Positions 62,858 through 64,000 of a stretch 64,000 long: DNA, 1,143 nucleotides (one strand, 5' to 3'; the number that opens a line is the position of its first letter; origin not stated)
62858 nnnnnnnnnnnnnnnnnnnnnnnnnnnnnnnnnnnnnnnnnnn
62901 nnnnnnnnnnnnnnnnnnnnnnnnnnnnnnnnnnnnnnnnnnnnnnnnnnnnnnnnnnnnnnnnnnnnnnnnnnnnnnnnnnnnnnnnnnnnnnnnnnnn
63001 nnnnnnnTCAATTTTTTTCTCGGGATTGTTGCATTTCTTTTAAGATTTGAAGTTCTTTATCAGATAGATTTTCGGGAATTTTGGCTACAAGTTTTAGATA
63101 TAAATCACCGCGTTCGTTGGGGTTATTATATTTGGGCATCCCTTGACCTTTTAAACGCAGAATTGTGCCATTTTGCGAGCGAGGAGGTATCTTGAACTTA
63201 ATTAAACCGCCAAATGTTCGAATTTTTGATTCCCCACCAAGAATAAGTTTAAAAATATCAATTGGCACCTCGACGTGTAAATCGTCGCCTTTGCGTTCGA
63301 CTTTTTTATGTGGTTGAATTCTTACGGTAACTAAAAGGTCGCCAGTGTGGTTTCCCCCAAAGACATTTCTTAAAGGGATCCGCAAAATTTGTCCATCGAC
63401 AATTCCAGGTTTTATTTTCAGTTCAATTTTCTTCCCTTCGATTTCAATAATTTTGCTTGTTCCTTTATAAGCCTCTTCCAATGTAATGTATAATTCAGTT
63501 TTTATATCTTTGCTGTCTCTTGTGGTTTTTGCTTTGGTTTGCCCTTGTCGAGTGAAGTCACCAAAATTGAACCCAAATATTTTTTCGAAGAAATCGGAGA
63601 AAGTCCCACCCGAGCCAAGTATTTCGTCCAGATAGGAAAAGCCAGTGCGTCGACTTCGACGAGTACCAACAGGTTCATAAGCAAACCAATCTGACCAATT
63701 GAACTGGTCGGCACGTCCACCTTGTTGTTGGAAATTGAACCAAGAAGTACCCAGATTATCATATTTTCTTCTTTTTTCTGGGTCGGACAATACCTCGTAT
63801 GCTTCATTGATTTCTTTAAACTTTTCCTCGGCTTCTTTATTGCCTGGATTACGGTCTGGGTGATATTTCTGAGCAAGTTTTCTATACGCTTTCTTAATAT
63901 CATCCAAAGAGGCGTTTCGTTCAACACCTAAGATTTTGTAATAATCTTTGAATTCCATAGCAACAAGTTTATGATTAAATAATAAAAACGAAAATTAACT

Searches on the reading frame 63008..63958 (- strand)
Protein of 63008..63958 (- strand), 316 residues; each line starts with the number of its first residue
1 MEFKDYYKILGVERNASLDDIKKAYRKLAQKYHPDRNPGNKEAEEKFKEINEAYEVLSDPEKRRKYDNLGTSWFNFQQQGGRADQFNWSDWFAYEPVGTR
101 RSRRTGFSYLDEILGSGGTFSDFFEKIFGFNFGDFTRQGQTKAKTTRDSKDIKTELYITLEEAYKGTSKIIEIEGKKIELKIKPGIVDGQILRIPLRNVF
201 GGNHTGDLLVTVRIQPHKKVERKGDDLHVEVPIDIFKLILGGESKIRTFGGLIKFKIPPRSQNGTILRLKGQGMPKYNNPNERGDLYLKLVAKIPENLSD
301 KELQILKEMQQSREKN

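Call 70: search_protein_families(library=pfam, proteins=[window:63008-63958:-], max_evalue=0.00001)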
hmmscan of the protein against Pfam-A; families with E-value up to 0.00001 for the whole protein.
window:63008-63958:- (316 aa): 2 families
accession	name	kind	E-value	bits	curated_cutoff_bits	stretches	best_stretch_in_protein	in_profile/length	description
PF01556.23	DnaJ_C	-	6.3e-37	127.4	26.6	1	152-295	1-152/152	DnaJ C terminal domain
PF00226.36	DnaJ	-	1.1e-31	109.1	27.8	1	5-67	1-63/63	DnaJ domain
